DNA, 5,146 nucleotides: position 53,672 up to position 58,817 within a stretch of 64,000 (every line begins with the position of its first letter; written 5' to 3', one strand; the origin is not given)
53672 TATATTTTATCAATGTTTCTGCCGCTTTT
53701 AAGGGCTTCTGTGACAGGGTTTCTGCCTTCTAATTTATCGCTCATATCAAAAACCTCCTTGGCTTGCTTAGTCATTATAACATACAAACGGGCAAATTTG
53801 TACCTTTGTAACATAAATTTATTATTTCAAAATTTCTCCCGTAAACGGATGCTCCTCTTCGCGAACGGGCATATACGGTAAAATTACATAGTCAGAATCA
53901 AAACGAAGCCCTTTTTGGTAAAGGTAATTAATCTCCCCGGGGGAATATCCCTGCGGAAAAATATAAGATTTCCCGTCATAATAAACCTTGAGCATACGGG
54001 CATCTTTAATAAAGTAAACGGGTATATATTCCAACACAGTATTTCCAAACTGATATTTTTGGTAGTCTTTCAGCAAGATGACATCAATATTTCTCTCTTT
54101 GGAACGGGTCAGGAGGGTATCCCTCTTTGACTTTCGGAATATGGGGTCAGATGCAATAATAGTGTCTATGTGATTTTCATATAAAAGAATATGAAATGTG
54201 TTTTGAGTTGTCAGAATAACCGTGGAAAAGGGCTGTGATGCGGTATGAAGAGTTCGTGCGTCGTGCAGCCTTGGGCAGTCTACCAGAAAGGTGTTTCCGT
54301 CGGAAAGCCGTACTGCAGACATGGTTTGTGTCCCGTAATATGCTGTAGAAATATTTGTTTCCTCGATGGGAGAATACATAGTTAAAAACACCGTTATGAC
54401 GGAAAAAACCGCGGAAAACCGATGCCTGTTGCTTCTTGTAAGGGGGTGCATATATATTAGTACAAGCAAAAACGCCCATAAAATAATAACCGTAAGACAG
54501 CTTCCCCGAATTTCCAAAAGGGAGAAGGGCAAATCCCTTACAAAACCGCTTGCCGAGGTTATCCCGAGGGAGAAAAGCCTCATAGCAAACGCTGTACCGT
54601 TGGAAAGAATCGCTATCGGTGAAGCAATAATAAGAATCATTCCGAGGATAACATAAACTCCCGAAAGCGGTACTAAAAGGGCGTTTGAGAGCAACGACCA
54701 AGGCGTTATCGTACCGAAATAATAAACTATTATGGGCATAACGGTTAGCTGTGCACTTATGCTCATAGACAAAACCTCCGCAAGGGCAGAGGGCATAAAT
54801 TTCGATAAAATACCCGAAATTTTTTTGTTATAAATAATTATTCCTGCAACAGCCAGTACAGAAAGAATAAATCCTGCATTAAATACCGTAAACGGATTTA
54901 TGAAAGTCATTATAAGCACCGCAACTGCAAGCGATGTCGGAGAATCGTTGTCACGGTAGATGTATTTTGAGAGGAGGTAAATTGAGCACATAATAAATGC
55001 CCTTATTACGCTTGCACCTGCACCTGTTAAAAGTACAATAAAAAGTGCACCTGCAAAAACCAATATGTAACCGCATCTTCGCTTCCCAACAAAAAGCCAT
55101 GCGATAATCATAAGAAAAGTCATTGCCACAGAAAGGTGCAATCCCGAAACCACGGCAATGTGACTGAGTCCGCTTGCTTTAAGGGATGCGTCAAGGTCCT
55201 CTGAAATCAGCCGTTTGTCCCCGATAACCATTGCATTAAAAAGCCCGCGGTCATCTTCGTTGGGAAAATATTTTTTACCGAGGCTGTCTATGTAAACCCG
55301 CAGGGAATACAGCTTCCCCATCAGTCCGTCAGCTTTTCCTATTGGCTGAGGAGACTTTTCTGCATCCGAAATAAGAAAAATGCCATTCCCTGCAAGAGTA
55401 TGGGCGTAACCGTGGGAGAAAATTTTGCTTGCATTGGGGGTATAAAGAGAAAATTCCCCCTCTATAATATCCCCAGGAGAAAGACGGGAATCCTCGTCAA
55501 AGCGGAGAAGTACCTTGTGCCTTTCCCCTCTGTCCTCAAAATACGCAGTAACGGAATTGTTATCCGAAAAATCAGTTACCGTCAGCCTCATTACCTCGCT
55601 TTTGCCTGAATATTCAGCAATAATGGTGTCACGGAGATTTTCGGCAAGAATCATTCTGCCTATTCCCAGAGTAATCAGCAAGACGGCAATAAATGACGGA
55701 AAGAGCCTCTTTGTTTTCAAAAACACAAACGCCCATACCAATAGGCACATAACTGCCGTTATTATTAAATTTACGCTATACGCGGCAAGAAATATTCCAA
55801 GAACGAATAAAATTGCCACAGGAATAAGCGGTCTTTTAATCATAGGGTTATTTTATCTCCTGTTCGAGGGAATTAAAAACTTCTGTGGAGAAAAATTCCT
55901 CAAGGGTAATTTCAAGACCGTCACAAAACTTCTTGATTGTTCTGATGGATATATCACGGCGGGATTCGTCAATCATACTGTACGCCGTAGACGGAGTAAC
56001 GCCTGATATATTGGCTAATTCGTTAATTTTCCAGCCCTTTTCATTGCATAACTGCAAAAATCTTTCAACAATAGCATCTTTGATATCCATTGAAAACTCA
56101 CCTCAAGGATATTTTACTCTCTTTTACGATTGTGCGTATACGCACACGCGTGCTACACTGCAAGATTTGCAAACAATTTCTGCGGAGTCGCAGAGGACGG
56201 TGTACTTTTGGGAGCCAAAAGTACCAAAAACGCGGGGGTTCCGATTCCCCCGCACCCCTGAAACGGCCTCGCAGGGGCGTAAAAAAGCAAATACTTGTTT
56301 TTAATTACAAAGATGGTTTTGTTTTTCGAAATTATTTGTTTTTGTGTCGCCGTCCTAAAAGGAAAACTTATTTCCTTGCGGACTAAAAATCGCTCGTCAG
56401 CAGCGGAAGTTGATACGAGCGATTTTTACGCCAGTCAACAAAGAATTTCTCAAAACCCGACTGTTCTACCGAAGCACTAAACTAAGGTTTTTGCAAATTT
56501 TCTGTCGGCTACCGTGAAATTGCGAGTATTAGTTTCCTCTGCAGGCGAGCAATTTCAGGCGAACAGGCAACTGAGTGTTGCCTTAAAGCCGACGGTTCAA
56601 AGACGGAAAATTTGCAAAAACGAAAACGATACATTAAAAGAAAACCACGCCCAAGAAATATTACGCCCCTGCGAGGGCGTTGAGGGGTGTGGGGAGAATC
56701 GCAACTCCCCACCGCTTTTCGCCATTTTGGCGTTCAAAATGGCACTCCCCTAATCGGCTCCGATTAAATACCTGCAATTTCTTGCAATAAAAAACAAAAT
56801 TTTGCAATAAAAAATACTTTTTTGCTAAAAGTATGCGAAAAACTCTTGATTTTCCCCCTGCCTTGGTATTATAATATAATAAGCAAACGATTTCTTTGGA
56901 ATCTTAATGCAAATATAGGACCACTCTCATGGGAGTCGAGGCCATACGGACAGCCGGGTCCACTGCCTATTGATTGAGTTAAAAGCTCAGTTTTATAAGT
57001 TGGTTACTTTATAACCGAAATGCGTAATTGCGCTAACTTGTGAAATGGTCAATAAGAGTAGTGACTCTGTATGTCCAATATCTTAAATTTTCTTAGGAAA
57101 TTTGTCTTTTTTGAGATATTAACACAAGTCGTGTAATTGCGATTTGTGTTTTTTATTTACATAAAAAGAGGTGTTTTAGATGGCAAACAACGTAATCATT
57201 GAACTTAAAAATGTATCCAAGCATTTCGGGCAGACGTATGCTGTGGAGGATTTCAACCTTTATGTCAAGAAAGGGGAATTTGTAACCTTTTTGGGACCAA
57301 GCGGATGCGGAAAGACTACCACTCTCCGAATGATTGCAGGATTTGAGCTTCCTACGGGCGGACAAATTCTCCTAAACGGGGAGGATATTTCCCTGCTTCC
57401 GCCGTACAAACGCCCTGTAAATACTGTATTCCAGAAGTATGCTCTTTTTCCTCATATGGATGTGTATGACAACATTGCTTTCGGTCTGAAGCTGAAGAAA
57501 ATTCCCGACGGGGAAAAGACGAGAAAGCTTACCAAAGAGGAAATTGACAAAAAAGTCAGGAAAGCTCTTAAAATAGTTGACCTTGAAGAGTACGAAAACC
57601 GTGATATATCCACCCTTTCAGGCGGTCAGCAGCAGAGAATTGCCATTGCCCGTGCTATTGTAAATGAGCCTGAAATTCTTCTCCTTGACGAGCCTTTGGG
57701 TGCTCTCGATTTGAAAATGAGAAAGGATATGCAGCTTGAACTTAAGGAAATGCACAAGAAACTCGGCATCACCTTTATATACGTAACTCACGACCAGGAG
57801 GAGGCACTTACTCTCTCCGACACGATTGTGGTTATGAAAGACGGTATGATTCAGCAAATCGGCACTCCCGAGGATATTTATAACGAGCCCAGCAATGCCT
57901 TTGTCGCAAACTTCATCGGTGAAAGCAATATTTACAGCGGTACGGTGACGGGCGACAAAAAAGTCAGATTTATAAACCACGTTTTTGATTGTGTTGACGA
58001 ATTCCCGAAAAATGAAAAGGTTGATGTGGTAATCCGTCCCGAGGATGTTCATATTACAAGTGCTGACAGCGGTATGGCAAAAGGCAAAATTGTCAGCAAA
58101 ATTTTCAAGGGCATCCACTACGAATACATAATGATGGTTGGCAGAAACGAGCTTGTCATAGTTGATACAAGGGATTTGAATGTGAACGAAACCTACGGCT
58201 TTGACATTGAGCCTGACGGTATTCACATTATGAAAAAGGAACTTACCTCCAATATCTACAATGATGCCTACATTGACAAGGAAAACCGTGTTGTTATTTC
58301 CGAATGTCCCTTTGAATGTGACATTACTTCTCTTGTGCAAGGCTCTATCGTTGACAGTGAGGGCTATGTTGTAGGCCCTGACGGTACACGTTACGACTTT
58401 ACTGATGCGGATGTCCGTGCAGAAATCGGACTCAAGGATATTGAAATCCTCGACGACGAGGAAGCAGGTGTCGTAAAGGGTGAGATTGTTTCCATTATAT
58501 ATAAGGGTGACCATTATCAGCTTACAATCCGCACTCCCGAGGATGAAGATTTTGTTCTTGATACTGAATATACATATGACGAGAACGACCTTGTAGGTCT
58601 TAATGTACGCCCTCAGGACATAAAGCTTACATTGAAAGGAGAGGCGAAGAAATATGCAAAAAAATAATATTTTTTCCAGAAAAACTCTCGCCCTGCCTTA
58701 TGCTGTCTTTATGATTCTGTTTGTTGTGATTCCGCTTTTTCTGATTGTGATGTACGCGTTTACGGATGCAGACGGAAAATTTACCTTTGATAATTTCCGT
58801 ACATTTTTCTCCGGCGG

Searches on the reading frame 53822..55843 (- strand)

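Call 11: search_protein_families(library=ncbifam, proteins=[window:53822-55843:-], max_evalue=0.00001)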
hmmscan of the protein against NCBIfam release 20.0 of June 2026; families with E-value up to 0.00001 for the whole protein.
window:53822-55843:- (673 aa): 4 families
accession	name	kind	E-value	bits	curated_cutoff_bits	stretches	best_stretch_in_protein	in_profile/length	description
TIGR00360.1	ComEC_N-term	subfamily_domain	1.6e-24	87.1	36.5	1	227-399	2-169/171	ComEC/Rec2-related protein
TIGR00361.1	ComEC_Rec2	equivalog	8.9e-23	80.3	190.05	1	179-462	110-405/663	DNA internalization-related competence protein ComEC/Rec2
NF045979.1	ComEC_MAG0480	equivalog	3.5e-17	62.3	150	1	202-405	199-397/461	MAG0480 family ComEC-like protein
NF008580.0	PRK11539.1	equivalog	4.1e-13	48.6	969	1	200-471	201-478/758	ComEC family protein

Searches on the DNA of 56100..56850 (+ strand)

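Call 43: search_rna_families(source=window, start=56100, end=56850, threshold=evalue, max_evalue=5)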
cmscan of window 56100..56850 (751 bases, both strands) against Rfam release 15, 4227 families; matches with E-value up to 5: 2.
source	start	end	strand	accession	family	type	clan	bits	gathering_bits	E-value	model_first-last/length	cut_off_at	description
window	56779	56839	+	RF02740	Fwd6_3p_UTR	Cis-reg;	-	19.7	79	4.4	1-116/116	no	Soft rot Enterobacteriaceae Fwd 6 3'UTR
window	56662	56712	-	RF01116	Yfr1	Gene; sRNA;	-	16.7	38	1.3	1-59/59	no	Cyanobacterial functional RNA 1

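Call 64: search_dna_similar(query=window:56150-56850:+, collection=plasmids, mode=distant, max_evalue=0.001, max_rows=10)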
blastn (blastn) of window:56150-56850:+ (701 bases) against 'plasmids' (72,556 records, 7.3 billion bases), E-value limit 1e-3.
No match.

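Call 65: search_dna_similar(query=window:56150-56850:+, collection=phages, mode=distant, max_evalue=0.001, max_rows=10)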
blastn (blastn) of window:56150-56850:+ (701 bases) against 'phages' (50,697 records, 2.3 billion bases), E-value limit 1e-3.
No match.

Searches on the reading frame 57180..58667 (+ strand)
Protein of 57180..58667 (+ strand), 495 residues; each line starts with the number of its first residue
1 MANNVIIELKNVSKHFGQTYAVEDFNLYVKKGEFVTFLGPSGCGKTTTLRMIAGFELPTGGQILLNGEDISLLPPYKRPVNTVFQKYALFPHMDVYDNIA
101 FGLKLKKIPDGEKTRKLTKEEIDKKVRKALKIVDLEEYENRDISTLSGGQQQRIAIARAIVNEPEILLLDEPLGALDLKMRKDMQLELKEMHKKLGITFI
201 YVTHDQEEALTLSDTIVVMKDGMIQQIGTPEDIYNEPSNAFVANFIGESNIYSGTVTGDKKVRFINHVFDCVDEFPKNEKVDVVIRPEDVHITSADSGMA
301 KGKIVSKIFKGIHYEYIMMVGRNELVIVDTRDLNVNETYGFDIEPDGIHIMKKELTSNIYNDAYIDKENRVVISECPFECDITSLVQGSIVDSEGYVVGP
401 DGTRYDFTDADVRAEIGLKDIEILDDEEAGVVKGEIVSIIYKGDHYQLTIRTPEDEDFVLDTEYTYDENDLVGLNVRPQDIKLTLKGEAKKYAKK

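Call 11: search_protein_families(library=ncbifam, proteins=[window:57180-58667:+], max_evalue=0.00001)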
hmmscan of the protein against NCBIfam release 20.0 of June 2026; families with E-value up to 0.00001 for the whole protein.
window:57180-58667:+ (495 aa): 186 families (the best 25 are shown)
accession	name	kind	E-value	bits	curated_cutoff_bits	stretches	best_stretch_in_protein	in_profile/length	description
NF043075.1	MMSYN1_0197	equivalog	5e-159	528.7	550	2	6-353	2-341/341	spermidine/putrescine ABC transporter ATP-binding protein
NF006987.0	PRK09452.1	equivalog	1.6e-123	412.2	482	1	3-328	14-341/378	spermidine/putrescine ABC transporter ATP-binding protein PotA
TIGR01187.1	potA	subfamily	2.2e-110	368.8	355.6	1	38-329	2-295/325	polyamine ABC transporter ATP-binding protein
TIGR03265.1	PhnT2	equivalog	1.5e-107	359.9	457.7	1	6-323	4-315/353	putative 2-aminoethylphosphonate ABC transporter ATP-binding protein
NF008513.0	PRK11432.1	equivalog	5.1e-101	338.1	496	1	2-354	2-350/351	ferric ABC transporter ATP-binding protein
NF008653.0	PRK11650.1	subfamily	1.7e-92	310.2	432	1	6-301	3-296/357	sn-glycerol-3-phosphate ABC transporter ATP-binding protein UgpC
NF008621.0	PRK11607.1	equivalog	1.2e-87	294.1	613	1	5-265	18-269/377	putrescine ABC transporter ATP-binding subunit PotG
NF040840.2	tungstate_WtpC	equivalog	2.4e-87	293.5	440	1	7-295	2-281/347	tungstate ABC transporter ATP-binding protein WtpC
NF040933.2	ABC_arch_GlcV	equivalog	3.2e-86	289.4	450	1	6-303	2-299/357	glucose ABC transporter ATP-binding protein GlcV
NF008105.0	PRK10851.1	equivalog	2.6e-85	286.3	502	1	7-310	3-302/362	sulfate/thiosulfate ABC transporter ATP-binding protein CysA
TIGR03258.1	PhnT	equivalog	2.9e-85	286.4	499.15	1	7-330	9-333/359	2-aminoethylphosphonate ABC transport system ATP-binding subunit PhnT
TIGR00968.1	3a0106s01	subfamily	3.1e-85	285.5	342.75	1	7-250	1-235/237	sulfate ABC transporter ATP-binding protein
NF008233.0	PRK11000.1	equivalog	1.6e-81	274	568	1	7-252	4-240/369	maltose/maltodextrin ABC transporter ATP-binding protein MalK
TIGR01186.1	proV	subfamily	1.9e-74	250.9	326.6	1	15-255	2-239/363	betaine/proline/choline family ABC transporter ATP-binding protein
NF040729.1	ABC_ATP_SaoA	equivalog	2.7e-59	200.6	360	1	7-221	2-208/248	ABC transporter ATP-binding protein SaoA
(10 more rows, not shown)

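Call 56: find_encoding_contigs(protein=window:57180-58667:+, flank=2500, max_places=10)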
Protein window:57180-58667:+ (495 aa): 3 contigs read that carry it; 1 place shown.
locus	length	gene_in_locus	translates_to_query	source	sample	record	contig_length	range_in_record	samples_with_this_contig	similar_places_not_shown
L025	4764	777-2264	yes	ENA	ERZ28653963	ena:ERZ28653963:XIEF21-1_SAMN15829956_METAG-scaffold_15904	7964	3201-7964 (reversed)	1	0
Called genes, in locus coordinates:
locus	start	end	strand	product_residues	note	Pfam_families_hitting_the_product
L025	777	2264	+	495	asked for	PF00005:ABC_tran, PF08402:TOBE_2 (faint)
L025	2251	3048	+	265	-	PF00528:BPD_transp_1 (weak)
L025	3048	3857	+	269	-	PF00528:BPD_transp_1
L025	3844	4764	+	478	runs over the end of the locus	PF13416:SBP_bac_8, PF13343:SBP_bac_6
